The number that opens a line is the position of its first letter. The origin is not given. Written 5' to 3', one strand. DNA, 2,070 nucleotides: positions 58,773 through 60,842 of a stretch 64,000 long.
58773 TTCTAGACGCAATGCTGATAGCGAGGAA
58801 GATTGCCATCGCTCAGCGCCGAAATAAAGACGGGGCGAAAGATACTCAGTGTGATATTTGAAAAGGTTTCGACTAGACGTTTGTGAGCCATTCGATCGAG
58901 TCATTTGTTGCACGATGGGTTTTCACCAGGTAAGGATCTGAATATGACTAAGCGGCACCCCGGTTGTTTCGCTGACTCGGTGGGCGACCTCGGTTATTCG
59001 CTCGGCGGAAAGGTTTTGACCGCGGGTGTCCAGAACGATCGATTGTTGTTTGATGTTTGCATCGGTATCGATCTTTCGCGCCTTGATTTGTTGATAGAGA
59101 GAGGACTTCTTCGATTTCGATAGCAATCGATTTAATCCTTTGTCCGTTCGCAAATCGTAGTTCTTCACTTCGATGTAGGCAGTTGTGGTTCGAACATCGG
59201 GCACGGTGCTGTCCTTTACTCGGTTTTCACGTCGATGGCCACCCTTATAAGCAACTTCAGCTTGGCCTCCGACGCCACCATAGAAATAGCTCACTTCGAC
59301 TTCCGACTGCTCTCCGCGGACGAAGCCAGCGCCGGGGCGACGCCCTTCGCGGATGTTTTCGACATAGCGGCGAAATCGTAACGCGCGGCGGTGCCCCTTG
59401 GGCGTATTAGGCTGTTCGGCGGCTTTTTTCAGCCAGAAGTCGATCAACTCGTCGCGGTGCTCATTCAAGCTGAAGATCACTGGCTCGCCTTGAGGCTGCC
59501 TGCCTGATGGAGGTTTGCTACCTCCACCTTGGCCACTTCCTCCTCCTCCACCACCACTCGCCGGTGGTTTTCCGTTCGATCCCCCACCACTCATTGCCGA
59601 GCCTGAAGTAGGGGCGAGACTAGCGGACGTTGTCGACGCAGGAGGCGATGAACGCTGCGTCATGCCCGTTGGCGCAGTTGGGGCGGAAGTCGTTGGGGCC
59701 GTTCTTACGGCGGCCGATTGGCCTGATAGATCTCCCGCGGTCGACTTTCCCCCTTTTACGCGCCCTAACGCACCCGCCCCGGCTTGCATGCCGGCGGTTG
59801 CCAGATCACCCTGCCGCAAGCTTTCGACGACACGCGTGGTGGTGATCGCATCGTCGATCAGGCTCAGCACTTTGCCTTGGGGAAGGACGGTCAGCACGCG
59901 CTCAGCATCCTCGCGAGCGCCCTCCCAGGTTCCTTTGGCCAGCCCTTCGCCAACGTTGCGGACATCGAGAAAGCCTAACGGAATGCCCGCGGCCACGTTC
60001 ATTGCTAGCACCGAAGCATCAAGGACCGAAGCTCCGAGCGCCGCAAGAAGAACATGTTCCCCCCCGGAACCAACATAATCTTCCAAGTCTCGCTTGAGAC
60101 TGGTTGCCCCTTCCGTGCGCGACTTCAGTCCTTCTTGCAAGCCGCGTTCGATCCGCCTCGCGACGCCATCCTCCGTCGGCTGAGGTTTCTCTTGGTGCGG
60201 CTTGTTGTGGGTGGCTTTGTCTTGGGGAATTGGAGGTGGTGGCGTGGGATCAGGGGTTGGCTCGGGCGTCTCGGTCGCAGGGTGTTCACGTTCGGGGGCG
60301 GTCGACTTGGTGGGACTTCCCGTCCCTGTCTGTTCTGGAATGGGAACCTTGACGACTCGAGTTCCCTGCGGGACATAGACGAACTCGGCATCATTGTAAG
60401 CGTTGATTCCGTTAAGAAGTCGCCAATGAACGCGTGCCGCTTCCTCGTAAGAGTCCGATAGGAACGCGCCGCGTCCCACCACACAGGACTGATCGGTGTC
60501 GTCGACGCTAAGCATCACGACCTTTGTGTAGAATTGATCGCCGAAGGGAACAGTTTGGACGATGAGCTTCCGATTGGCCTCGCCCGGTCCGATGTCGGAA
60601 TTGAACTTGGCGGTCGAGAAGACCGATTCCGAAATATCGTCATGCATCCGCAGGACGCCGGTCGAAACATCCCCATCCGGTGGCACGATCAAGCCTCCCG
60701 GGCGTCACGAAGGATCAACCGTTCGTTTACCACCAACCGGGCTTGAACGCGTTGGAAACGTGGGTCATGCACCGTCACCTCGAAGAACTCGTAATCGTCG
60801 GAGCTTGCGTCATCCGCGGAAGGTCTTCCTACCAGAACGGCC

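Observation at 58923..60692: Modular protein ending in a PD-(D/E)xK nuclease-like domain (candidate toxin or defence effector)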

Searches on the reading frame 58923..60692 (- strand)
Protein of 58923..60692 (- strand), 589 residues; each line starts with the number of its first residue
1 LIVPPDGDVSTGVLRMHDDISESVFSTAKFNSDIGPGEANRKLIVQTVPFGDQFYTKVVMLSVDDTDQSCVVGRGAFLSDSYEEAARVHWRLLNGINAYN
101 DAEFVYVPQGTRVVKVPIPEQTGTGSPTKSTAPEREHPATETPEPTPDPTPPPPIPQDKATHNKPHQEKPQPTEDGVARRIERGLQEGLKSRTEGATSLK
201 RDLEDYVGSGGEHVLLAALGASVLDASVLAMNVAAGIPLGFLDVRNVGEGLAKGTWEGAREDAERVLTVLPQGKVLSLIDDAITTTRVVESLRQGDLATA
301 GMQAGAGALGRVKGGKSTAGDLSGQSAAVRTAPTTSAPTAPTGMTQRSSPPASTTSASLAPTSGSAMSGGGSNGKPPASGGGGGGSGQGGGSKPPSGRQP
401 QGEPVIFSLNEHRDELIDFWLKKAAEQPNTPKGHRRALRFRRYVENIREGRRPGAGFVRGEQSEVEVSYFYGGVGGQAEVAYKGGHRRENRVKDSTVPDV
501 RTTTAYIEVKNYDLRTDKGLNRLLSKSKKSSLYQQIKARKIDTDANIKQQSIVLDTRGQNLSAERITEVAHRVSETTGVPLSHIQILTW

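Call 3: search_protein_families(library=pfam, proteins=[window:58923-60692:-], max_evalue=1)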
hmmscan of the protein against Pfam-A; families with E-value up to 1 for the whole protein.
window:58923-60692:- (589 aa): 0 families

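Call 4: search_protein_families(library=ncbifam, proteins=[window:58923-60692:-], max_evalue=1)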
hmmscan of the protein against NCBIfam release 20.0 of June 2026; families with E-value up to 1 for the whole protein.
window:58923-60692:- (589 aa): 1 family
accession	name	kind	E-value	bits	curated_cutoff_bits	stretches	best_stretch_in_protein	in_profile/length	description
NF000989.0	PRK00103.2-3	equivalog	0.031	14.3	169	0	525-571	47-93/160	23S rRNA (pseudouridine(1915)-N(3))-methyltransferase RlmH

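Call 7: find_homologous_proteins(query=window:58923-60692:-, max_evalue=0.001)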
Query window:58923-60692:- (589 aa): 1 proteins with E <= 0.001 among 8000 candidates.
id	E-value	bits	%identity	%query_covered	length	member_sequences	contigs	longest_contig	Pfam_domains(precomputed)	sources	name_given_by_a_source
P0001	0.0e+0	1267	98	100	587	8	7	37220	-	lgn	-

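Call 10: find_encoding_contigs(protein=P0001, flank=10000, max_places=8)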
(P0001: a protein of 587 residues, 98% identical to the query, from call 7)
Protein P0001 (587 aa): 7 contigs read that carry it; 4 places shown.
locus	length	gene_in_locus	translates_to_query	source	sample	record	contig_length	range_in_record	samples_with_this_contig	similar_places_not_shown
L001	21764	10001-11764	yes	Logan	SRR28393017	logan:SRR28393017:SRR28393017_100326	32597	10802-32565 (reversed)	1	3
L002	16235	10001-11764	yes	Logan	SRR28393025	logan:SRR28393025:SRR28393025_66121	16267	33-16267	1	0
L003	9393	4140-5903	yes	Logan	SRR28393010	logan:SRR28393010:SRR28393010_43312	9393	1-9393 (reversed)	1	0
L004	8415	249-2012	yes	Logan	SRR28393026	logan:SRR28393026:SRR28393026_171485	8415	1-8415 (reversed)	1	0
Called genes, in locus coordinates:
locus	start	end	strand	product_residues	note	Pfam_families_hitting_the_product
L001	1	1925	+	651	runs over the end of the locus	?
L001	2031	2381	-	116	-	-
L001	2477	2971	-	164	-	PF08332:CaMKII_AD (weak), PF13474:SnoaL_3, PF14534:DUF4440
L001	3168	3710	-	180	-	-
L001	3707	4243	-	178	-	-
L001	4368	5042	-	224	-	-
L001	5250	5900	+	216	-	PF06439:3keto-disac_hyd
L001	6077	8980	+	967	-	-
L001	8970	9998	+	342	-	-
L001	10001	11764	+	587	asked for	-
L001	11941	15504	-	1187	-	-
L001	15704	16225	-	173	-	-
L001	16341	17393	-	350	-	-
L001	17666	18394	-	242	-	-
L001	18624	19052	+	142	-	PF00392:GntR, PF13545:HTH_Crp_2 (faint)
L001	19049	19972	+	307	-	PF00005:ABC_tran, PF13304:AAA_21 (weak)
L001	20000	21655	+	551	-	-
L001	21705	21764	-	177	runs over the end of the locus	PF04239:DUF421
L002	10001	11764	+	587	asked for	-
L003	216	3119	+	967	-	-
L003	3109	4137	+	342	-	-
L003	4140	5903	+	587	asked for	-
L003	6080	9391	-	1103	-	?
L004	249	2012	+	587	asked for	-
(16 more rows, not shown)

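Call 11: search_protein_families(library=padloc, proteins=[window:58923-60692:-, L001:8970-9998:+, L001:6077-8980:+], max_evalue=1)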
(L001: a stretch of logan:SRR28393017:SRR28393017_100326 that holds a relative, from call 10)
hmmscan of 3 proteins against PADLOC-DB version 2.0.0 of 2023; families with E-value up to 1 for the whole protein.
window:58923-60692:- (589 aa): 0 families

L001:8970-9998:+ (342 aa): 0 families

L001:6077-8980:+ (967 aa): 0 families

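Call 12: search_protein_families(library=pfam, proteins=[L001:8970-9998:+, L001:6077-8980:+, L001:4368-5042:-, L001:3707-4243:-, L001:3168-3710:-, L001:2031-2381:-, L001:3-1925:+], max_evalue=1)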
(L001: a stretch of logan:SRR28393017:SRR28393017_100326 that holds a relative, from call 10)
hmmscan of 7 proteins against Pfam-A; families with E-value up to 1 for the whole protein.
L001:8970-9998:+ (342 aa): 0 families

L001:6077-8980:+ (967 aa): 1 family
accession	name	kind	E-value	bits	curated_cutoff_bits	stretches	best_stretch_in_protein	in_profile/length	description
PF20745.2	TSP_Ig-like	-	0.21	12.3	27.9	1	412-450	23-61/86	Tailspike protein-like, Ig-like domain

L001:4368-5042:- (224 aa): 0 families

L001:3707-4243:- (178 aa): 0 families

L001:3168-3710:- (180 aa): 2 families
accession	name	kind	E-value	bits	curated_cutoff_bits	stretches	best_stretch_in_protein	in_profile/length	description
PF24274.1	NttE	-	0.1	12.2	27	1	35-76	76-117/284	T2SS substrate NttE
PF25497.1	COR-B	-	0.13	12.5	27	1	97-135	29-68/145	C-terminal of Roc, COR-B domain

L001:2031-2381:- (116 aa): 0 families

L001:3-1925:+ (640 aa): 2 families
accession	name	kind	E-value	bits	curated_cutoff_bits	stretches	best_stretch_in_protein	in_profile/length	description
PF00884.28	Sulfatase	-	3.8e-21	76.1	25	1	46-299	144-301/301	Sulfatase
PF16347.10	SGSH_C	-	5.4e-06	27.1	29.3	1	263-313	18-67/154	N-sulphoglucosamine sulphohydrolase, C-terminal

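Call 45: find_related_loci(query=L001:6077-8980:+, collection=genome_contigs, flank=10000)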
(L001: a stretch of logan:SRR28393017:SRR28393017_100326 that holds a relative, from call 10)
Query L001:6077-8980:+ (967 aa) in genome_contigs; peptide patterns used: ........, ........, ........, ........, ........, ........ (x = any residue, [..] = any of these).
29 stretches matched a pattern, but none encodes a relative of the query by tblastn (E <= 1e-3).

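Call 51: search_protein_families(library=phrogs, proteins=[window:58923-60692:-, L001:8970-9998:+, L001:6077-8980:+], max_evalue=1)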
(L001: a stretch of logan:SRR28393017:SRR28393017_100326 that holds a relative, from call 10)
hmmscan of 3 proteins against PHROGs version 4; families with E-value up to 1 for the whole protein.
window:58923-60692:- (589 aa): 2 families
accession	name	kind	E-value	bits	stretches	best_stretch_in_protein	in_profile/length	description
phrog_22940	-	unknown function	0.0004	20.1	1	484-568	429-502/588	-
phrog_17521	-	unknown function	0.009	15.8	1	490-573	447-524/539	-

L001:8970-9998:+ (342 aa): 0 families

L001:6077-8980:+ (967 aa): 0 families

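Call 52: find_related_loci(query=L001:6077-8980:+, collection=metagenome_contigs, flank=8000)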
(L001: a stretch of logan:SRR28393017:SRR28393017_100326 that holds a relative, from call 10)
Query L001:6077-8980:+ (967 aa) in metagenome_contigs; peptide patterns used: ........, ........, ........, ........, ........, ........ (x = any residue, [..] = any of these).
47 stretches matched a pattern, but none encodes a relative of the query by tblastn (E <= 1e-3).

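Call 62: search_dna_similar(query=L001:6077-8977:+, collection=plasmids, mode=protein, max_evalue=0.001, max_rows=10)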
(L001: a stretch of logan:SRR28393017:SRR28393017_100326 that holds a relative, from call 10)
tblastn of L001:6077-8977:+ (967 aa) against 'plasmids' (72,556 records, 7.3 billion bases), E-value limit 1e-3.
No match.

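Call 63: search_dna_similar(query=window:58926-60692:-, collection=plasmids, mode=protein, max_evalue=0.001, max_rows=15)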
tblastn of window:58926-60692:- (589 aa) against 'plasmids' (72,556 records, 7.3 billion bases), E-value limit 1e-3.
No match.

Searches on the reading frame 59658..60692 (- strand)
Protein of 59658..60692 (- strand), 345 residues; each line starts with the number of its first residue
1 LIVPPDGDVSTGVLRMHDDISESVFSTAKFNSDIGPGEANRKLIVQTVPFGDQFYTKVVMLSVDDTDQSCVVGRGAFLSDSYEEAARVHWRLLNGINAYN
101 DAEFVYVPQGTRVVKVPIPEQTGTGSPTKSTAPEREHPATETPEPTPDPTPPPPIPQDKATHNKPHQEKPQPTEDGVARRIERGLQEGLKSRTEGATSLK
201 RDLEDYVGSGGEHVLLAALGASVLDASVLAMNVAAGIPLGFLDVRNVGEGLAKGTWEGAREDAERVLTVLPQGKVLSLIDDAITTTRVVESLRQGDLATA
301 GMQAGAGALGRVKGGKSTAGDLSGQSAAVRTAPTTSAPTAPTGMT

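Call 78: predict_structure(protein=window:59658-60692:-)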
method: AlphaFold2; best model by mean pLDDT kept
length: 345 residues; sequences in the alignment: 1
mean_pLDDT: 42.6   pTM: 0.26
mean pLDDT of the five models: 42.6, 37.5, 36.6, 35.0, 33.2
residues with pLDDT >= 90: 0; 70-90: 3; 50-70: 85; < 50: 257
segments of 3 or more residues with pLDDT < 50: 1-39, 66-69, 94-142, 184-248, 250-252, 269-293, 295-302, 304-341, 343-345
pLDDT, mean of each block of 10 residues (from residue 1): 26 25 32 40 58 63 51 60 57 44 32 31 35 39 54 54 50 53 42 38 43 37 38 34 42 47 50 41 45 42 40 36 33 36 42
secondary structure, 60 per line:
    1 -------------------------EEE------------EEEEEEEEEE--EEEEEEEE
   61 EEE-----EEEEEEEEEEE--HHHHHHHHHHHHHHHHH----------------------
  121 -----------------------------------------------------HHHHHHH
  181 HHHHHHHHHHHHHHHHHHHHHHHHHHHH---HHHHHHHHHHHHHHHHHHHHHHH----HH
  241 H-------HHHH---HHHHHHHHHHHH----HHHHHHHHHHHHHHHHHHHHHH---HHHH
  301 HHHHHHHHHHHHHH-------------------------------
elements in order: E26-28 E41-50 E53-63 E69-79 H82-98 H174-208 H212-234 H249-252 H256-267 H272-293 H297-314
